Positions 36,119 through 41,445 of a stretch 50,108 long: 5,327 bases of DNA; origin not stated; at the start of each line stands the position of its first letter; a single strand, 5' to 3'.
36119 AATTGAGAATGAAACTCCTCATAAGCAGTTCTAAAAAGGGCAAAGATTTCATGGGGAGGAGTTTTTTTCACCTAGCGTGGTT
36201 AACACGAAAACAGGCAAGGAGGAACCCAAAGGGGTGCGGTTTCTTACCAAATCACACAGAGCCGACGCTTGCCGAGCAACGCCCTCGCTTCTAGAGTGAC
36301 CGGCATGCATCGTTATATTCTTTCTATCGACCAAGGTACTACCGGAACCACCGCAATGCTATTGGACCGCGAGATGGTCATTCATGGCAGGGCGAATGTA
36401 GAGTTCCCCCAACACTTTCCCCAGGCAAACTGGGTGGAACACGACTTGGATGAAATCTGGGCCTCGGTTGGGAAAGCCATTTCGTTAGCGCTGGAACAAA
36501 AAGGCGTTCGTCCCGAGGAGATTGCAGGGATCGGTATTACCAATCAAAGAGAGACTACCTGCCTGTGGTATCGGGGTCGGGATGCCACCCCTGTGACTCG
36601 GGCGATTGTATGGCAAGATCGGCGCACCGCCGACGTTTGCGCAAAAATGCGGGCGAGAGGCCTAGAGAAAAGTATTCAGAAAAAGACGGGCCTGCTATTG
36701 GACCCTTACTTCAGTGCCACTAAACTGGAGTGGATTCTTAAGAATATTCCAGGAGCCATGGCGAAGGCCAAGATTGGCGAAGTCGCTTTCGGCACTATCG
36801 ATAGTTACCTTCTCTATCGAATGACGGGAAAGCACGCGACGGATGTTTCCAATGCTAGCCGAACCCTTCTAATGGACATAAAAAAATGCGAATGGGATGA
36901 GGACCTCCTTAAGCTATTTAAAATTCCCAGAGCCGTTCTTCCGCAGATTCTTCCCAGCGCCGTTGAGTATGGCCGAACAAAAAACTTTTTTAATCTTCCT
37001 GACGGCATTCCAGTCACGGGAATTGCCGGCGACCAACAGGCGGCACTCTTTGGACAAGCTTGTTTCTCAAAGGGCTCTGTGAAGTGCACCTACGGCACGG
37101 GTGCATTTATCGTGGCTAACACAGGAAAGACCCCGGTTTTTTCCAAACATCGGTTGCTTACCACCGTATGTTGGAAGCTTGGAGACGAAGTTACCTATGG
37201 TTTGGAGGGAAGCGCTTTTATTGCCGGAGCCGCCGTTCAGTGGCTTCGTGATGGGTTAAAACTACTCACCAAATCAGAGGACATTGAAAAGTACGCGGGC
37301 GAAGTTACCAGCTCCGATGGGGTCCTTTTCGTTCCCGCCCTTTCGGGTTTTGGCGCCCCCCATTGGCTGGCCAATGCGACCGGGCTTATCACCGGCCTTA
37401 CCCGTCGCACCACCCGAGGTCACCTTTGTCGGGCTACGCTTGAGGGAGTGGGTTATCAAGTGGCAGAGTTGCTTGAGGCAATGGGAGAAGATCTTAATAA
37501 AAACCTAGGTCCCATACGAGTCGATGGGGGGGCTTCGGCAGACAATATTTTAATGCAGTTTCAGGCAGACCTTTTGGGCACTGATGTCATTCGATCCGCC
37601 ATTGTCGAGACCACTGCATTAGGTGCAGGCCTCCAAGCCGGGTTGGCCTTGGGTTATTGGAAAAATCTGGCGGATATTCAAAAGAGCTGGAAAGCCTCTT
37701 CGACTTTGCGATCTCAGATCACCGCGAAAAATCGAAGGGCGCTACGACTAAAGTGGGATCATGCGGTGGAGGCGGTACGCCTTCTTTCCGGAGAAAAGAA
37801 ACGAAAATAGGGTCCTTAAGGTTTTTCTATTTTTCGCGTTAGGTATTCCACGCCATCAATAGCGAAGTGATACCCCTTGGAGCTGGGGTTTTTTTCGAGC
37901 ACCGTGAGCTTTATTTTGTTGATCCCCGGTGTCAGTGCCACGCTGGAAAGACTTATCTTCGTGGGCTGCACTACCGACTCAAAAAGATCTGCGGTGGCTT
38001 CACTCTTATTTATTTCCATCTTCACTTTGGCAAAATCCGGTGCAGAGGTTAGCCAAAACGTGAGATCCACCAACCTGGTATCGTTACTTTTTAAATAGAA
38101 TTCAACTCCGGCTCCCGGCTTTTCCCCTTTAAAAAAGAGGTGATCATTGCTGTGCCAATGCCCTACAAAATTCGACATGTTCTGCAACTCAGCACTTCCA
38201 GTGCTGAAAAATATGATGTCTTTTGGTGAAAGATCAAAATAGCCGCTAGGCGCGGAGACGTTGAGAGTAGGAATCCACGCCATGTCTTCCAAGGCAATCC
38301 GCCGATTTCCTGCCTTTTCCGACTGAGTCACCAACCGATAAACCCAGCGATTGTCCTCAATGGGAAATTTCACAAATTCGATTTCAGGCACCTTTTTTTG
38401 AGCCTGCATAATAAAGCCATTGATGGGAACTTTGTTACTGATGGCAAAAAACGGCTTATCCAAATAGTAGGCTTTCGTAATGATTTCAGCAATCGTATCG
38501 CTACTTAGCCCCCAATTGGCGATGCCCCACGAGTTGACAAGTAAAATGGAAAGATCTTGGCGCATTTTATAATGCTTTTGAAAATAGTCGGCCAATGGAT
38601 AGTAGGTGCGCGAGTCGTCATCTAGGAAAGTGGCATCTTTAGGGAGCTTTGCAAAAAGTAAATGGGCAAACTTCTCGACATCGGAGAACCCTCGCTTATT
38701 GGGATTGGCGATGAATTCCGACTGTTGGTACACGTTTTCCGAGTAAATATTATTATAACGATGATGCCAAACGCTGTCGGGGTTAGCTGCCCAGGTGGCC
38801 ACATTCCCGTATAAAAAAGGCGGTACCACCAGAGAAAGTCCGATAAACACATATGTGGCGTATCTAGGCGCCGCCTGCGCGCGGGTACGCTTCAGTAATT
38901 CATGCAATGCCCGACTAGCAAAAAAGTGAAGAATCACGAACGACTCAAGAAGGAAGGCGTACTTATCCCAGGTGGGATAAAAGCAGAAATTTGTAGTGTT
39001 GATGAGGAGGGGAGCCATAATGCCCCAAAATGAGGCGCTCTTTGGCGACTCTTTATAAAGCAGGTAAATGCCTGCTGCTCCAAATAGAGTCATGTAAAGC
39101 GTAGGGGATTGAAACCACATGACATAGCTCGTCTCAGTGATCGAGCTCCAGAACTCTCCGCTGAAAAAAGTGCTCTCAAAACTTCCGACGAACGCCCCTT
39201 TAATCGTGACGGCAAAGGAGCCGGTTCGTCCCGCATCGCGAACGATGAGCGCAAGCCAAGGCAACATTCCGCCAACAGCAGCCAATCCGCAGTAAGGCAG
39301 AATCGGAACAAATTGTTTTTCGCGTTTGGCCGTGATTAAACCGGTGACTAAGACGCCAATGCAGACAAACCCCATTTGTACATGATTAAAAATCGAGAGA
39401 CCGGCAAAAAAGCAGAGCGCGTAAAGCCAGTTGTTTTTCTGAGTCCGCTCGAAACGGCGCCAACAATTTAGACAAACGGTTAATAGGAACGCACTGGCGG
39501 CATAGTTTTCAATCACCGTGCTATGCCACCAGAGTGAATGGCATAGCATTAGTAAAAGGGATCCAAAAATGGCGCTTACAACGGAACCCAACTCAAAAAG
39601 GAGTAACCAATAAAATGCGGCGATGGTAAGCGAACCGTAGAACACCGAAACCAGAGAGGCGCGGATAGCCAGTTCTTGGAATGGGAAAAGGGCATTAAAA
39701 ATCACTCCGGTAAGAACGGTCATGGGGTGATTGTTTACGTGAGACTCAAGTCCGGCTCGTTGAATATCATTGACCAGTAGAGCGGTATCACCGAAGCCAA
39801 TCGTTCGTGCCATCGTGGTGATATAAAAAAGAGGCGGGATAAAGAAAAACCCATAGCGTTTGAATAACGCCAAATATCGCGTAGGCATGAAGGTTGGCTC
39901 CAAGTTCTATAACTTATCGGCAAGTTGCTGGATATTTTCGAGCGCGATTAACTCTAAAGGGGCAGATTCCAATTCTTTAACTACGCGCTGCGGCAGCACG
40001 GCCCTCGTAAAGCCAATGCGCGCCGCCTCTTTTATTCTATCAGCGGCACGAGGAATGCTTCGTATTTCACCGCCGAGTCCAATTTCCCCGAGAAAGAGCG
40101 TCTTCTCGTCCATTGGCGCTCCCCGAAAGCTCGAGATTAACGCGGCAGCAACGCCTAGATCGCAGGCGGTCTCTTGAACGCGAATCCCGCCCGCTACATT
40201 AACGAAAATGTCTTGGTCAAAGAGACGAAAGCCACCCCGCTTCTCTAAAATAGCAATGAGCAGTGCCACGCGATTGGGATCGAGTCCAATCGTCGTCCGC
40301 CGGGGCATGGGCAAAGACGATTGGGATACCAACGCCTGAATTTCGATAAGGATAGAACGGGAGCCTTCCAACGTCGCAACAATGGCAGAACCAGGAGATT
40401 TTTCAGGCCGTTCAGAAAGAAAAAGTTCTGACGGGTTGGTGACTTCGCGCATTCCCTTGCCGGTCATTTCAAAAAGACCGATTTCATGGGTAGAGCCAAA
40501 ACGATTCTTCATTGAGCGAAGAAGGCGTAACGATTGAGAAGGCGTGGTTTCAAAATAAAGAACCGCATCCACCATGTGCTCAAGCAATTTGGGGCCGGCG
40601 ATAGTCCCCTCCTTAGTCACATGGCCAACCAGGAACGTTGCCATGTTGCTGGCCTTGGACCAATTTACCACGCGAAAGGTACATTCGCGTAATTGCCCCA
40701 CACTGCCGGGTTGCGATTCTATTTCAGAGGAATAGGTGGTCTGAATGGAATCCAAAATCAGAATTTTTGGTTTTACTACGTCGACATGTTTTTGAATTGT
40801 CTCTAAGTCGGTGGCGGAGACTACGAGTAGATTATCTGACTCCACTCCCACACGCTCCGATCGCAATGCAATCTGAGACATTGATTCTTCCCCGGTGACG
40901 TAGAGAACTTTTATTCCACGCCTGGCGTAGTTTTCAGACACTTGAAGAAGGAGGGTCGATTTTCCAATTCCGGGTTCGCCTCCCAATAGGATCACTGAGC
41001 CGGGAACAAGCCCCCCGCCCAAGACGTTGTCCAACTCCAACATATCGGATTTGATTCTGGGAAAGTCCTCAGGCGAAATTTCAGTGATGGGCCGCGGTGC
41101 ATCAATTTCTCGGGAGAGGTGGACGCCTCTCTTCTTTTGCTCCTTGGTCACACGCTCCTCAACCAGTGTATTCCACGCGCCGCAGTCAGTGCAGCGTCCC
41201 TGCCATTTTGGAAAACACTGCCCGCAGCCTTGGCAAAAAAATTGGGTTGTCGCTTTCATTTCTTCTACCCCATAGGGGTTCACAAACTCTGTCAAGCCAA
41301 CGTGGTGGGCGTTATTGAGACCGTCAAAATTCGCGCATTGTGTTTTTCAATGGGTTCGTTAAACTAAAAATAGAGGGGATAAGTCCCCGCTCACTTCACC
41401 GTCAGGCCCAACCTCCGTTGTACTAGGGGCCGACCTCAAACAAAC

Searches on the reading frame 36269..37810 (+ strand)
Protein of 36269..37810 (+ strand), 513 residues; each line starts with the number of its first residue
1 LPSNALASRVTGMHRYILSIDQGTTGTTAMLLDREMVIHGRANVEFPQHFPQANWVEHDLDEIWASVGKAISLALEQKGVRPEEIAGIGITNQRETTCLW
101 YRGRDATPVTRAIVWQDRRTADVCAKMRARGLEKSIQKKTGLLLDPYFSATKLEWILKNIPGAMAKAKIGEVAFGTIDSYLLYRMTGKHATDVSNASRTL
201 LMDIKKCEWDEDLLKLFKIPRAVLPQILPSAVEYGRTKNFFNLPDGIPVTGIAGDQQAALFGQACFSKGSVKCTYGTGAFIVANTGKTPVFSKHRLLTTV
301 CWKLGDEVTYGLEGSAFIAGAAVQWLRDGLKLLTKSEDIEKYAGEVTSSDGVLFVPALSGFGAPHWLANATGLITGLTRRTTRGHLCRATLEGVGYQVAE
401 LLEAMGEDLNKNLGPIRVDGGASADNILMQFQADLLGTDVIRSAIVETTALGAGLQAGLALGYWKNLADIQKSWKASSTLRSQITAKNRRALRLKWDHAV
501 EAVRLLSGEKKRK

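Call 83: search_protein_families(library=pfam, proteins=[window:36269-37810:+], max_evalue=0.00001)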
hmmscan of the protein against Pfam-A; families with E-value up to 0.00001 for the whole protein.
window:36269-37810:+ (513 aa): 2 families
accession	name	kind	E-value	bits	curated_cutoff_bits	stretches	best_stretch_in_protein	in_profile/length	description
PF00370.27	FGGY_N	-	6e-74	249.2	28.8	1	16-262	1-245/245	FGGY family of carbohydrate kinases, N-terminal domain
PF02782.22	FGGY_C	-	5.5e-36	124.7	27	1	272-460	2-197/198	FGGY family of carbohydrate kinases, C-terminal domain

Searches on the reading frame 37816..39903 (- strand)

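Call 83: search_protein_families(library=pfam, proteins=[window:37816-39903:-], max_evalue=0.00001)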
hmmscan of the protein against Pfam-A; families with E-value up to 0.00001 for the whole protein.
window:37816-39903:- (695 aa): 1 family
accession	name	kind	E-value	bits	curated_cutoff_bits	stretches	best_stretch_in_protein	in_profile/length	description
PF11028.14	TMEM260-like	-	5.8e-10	39.7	24.2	1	55-196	16-177/179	Protein O-mannosyl-transferase TMEM260-like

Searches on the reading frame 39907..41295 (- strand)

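Call 83: search_protein_families(library=pfam, proteins=[window:39907-41295:-], max_evalue=0.00001)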
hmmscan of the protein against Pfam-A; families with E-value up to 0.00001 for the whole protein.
window:39907-41295:- (462 aa): 5 families
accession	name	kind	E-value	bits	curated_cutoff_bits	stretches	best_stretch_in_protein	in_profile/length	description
PF06745.19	ATPase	-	2.4e-15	57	26.6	1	86-156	6-77/231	KaiC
PF13481.12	AAA_25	-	2.3e-14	53.9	27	1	72-230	6-194/195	AAA domain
PF13541.12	ChlI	-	1.5e-10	41.5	27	1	351-436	34-119/121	Subunit ChlI of Mg-chelatase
PF03796.21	DnaB_C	-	6.4e-08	32.7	27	1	81-193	2-118/255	DnaB-like helicase C terminal domain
PF18073.7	Zn_ribbon_LapB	-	8.1e-07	29.1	25.7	1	21-46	3-28/28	Rubredoxin metal binding domain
